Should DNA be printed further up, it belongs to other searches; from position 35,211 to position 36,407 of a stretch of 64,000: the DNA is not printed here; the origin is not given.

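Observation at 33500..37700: Low-GC island: an IS element followed by an AbrB-like regulator, a wHTH regulator and an operon of two unknown proteins. A candidate mobile defence or toxin-antitoxin-like module.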

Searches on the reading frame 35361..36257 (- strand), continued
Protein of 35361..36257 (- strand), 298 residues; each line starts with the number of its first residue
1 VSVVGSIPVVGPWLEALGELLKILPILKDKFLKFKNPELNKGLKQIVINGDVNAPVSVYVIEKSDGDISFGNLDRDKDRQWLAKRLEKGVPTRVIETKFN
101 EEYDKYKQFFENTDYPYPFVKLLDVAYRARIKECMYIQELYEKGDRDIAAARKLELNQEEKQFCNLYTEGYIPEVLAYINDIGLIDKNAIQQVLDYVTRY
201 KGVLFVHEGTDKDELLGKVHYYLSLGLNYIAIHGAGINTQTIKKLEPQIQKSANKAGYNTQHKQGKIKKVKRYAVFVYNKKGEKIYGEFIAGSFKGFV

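Call 67: search_dna_similar(query=window:35361-36257:-, collection=phages, mode=protein, max_evalue=0.01)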
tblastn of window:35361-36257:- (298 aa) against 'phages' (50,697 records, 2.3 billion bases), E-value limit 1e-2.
No match.

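Call 78: search_protein_families(library=pfam, proteins=[L019:7412-7891:-, L019:8364-8756:-, L019:4557-5954:-, L019:3597-4295:+, L024:6813-7199:+, L024:7087-7497:+, L025:2284-3171:-, L025:3233-4384:-, L018:5280-5639:+, L022:6759-7529:+], max_evalue=0.001)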
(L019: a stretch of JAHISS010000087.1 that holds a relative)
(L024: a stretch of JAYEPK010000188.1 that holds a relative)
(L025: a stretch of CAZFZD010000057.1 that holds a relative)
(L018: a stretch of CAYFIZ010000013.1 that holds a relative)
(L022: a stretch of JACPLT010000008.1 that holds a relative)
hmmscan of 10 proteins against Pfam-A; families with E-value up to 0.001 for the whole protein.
L019:7412-7891:- (159 aa): 1 family
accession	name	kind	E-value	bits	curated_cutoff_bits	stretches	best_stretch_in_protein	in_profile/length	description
PF01797.21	Y1_Tnp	-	2.3e-22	79.8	23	1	15-132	5-120/121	Transposase IS200 like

L019:8364-8756:- (130 aa): 1 family
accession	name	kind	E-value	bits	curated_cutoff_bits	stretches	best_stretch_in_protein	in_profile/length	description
PF00828.25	Ribosomal_L27A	-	1.8e-13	51.1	21.5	1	66-125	20-71/72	Ribosomal proteins 50S-L15, 50S-L18e, 60S-L27A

L019:4557-5954:- (465 aa): 2 families
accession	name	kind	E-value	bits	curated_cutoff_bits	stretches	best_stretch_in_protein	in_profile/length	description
PF00344.25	SecY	-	4.1e-60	204.2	32.2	1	71-445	1-306/306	SecY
PF10559.14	Plug_translocon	-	4.5e-08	33.2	22.1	1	39-70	3-35/35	Plug domain of Sec61p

L019:3597-4295:+ (232 aa): 9 families
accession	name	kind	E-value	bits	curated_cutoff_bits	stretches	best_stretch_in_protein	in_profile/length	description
PF08241.18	Methyltransf_11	-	4e-24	85.5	21.2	1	59-154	1-95/95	Methyltransferase domain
PF13847.12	Methyltransf_31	-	2.1e-23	83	27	1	55-164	4-121/145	Methyltransferase domain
PF13649.12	Methyltransf_25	-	2.3e-21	76.7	27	1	58-150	1-97/97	Methyltransferase domain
PF13489.12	Methyltransf_23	-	5.6e-15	55.9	27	1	52-162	20-124/164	Methyltransferase domain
PF01209.24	Ubie_methyltran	-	5.9e-15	55.7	20.1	1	41-159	32-156/233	ubiE/COQ5 methyltransferase family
PF08242.18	Methyltransf_12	-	5.3e-13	50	30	1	59-151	1-97/98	Methyltransferase domain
PF05175.20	MTS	-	2.4e-07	31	23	1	48-142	24-122/170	Methyltransferase small domain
PF07021.18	MetW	-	3.4e-07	30.5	21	1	53-150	11-106/193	Methionine biosynthesis protein MetW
PF02353.26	CMAS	-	0.00059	19.7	27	1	47-189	54-193/273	Mycolic acid cyclopropane synthetase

L024:6813-7199:+ (128 aa): 3 families
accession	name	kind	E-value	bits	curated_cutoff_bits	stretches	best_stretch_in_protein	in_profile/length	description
PF13610.12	DDE_Tnp_IS240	-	7.4e-07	29.8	27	1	47-123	4-74/139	DDE domain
PF03050.20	DDE_Tnp_IS66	-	7.7e-06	26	23.1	1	8-122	30-141/284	Transposase IS66 family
PF00665.32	rve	-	0.0004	21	32.6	1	43-121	4-80/102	Integrase core domain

L024:7087-7497:+ (136 aa): 1 family
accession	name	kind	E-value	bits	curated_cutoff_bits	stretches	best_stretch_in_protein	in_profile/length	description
PF13683.12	rve_3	-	7.8e-09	35.6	26.5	1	56-108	15-67/67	Integrase core domain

L025:2284-3171:- (295 aa): 0 families

L025:3233-4384:- (383 aa): 3 families
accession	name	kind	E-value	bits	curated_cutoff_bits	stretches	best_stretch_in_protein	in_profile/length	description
PF13784.11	Fic_N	-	8.7e-25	87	26.7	1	45-124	3-82/82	Fic/DOC family N-terminal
PF02661.23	Fic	-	1.7e-24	86.9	24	1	130-236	1-93/93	Fic/DOC family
PF21248.3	SoFic-like_C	-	4.2e-07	30.5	27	1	301-373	1-72/76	Protein adenylyltransferase SoFic-like, C-terminal domain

L018:5280-5639:+ (119 aa): 2 families
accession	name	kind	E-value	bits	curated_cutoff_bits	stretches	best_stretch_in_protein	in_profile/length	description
PF10764.14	Gin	-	0.00011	22.6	27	0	34-61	14-42/45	Inhibitor of sigma-G Gin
PF04014.23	MazE_antitoxin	-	0.00063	20.1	24.7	1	72-87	2-17/48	Antidote-toxin recognition MazE, bacterial antitoxin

L022:6759-7529:+ (256 aa): 0 families

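Call 91: find_encoding_contigs(protein=P0004, flank=8000, max_places=4)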
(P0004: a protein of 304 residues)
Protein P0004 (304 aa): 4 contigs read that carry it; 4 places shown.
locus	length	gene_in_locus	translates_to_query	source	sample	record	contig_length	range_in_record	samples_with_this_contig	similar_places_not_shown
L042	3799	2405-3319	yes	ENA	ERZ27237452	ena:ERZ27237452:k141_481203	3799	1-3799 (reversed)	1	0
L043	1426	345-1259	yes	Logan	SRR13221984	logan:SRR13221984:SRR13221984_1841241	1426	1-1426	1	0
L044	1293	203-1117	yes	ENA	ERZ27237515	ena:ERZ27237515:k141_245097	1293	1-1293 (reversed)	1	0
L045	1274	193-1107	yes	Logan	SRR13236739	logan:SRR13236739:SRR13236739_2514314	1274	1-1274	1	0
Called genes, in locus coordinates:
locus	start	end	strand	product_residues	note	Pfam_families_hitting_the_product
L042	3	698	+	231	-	?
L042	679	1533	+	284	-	PF09520:HinfI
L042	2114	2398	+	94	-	-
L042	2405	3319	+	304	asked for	-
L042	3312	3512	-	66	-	-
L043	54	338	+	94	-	-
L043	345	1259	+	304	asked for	-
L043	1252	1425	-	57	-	?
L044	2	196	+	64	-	?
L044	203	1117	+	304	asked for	-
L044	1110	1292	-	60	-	?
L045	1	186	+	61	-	?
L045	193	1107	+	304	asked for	-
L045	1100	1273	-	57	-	?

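Call 92: find_encoding_contigs(protein=P0005, flank=8000, max_places=4)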
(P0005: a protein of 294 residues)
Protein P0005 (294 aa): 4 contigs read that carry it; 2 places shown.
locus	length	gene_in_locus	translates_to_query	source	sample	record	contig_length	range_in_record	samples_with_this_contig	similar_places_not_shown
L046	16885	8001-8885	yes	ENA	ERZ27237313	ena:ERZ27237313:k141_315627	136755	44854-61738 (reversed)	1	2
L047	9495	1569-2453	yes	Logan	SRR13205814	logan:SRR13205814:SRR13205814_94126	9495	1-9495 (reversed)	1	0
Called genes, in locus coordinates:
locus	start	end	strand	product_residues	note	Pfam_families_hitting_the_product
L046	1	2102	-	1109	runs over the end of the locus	PF07953:Toxin_R_bind_N (faint), PF13385:Laminin_G_3, PF02973:Sialidase (faint), PF00354:Pentaxin (faint), PF13385:Laminin_G_3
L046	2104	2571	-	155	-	-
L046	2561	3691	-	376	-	PF00571:CBS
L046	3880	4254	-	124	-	-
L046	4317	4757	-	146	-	PF01951:Archease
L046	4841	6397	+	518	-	PF09721:Exosortase_EpsH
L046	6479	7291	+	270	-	-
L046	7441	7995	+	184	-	-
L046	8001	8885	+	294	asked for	-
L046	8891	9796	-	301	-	PF00589:Phage_integrase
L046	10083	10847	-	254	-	-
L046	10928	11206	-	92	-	-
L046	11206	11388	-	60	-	-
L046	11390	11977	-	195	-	-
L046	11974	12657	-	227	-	-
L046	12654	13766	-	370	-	PF01935:DUF87, PF10412:TrwB_AAD_bind (faint), PF12846:AAA_10 (faint)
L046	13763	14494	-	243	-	-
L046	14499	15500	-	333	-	-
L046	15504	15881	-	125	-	-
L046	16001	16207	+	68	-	PF02697:VAPB_antitox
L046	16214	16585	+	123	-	PF01850:PIN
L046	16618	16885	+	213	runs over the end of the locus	PF00081:Sod_Fe_N, PF02777:Sod_Fe_C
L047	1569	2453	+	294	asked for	-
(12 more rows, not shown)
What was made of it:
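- It lies next to a tyrosine integrase at the edge of an integrated element (call 92), and next to a Fic gene (call 78). One cassette homologue lies at the edge of an integrase-bearing element with a DUF87 ATPase (call 92).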

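Call 93: find_encoding_contigs(protein=P0006, flank=8000, max_places=3)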
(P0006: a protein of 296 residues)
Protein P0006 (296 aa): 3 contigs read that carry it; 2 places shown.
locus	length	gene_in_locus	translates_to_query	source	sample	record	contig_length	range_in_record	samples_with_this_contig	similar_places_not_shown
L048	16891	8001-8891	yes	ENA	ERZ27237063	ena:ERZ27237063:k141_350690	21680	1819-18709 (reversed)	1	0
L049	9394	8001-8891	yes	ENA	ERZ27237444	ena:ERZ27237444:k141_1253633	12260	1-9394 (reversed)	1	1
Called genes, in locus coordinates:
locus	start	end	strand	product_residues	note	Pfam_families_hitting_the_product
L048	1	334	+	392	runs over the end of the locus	-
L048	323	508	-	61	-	-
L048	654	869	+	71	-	-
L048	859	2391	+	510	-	PF12161:HsdM_N, PF02384:N6_Mtase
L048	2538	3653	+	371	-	PF01420:Methylase_S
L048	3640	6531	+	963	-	PF04313:HSDR_N, PF00270:DEAD, PF04851:ResIII, PF18766:SWI2_SNF2, PF22679:T1R_D3-like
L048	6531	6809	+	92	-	PF01863:YgjP-like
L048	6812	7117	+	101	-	-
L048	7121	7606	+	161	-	-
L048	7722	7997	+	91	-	-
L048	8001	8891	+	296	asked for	-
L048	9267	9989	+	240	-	PF06790:UPF0259, PF25231:DUF7847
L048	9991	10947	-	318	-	-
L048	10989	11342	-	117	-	-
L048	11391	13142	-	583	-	PF05833:NFACT_N, PF05670:NFACT-R_1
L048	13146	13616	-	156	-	-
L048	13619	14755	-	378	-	-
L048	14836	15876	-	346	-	PF00953:Glycos_transf_4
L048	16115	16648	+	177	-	-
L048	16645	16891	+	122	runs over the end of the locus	-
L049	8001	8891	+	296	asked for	-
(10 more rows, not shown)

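Call 94: find_encoding_contigs(protein=P0007, flank=8000, max_places=3)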
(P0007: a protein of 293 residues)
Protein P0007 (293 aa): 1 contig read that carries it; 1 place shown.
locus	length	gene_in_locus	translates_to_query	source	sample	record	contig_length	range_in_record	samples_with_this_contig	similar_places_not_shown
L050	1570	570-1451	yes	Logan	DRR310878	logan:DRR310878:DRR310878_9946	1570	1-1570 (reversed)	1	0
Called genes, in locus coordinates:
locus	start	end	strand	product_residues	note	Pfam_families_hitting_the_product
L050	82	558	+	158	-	-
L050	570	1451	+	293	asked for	-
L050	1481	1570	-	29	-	?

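Call 95: find_encoding_contigs(protein=P0008, flank=8000, max_places=3)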
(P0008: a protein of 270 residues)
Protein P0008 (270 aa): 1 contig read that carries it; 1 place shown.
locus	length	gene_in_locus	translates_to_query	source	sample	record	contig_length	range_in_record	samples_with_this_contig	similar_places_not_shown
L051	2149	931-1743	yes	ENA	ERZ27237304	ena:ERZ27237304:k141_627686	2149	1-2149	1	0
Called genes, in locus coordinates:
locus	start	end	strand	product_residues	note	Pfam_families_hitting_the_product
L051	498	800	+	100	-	-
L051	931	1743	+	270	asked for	-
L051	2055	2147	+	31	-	?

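Call 96: search_protein_families(library=pfam, proteins=[L046:7441-7995:+, L050:82-558:+, L051:498-800:+, L048:7722-7997:+, L042:2114-2398:+, L048:6812-7117:+, L048:7121-7606:+, L042:3-698:+, L046:6479-7291:+, L046:10083-10847:-], max_evalue=0.01)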
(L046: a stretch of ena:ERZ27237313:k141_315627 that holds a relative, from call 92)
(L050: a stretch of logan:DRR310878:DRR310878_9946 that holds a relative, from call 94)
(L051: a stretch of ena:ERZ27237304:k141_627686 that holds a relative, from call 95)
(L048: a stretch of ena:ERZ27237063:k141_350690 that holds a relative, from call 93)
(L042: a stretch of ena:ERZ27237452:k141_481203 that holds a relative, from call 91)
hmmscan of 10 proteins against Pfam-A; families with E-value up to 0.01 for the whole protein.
L046:7441-7995:+ (184 aa): 0 families

L050:82-558:+ (158 aa): 0 families

L051:498-800:+ (100 aa): 0 families

L048:7722-7997:+ (91 aa): 0 families

L042:2114-2398:+ (94 aa): 0 families

L048:6812-7117:+ (101 aa): 0 families

L048:7121-7606:+ (161 aa): 0 families

L042:3-698:+ (231 aa): 2 families
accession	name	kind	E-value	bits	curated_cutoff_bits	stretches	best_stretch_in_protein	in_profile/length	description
PF01555.25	N6_N4_Mtase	-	1.5e-34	120.3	26.7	1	1-115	95-220/221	DNA methylase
PF18755.6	RAMA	-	1.1e-15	57.9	35.2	1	126-221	5-102/107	Restriction Enzyme Adenine Methylase Associated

L046:6479-7291:+ (270 aa): 1 family
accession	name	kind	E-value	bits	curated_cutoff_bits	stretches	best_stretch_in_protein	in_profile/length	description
PF23021.3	6TM_2nd_PGAP2IP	-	0.0021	18.4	27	1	166-259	17-107/181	PGAP2IP, second transmembrane domain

L046:10083-10847:- (254 aa): 0 families

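Call 102: find_encoding_contigs(protein=P0014, flank=7000, max_places=3)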
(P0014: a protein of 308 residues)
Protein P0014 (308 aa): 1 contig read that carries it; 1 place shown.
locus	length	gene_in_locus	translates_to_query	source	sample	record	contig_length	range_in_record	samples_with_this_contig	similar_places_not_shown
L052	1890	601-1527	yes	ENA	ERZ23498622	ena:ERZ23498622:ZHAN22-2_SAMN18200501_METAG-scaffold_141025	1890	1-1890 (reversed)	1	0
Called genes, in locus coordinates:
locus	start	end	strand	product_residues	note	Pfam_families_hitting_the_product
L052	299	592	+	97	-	-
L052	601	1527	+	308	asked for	-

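Call 103: find_encoding_contigs(protein=P0019, flank=7000, max_places=3)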
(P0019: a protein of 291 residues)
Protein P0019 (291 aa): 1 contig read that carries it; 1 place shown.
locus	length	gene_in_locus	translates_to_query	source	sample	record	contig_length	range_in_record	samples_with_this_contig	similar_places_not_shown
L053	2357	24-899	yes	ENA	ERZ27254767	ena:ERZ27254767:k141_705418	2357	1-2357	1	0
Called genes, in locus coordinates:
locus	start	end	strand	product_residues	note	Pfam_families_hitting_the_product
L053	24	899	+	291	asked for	-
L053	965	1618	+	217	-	-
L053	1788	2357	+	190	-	?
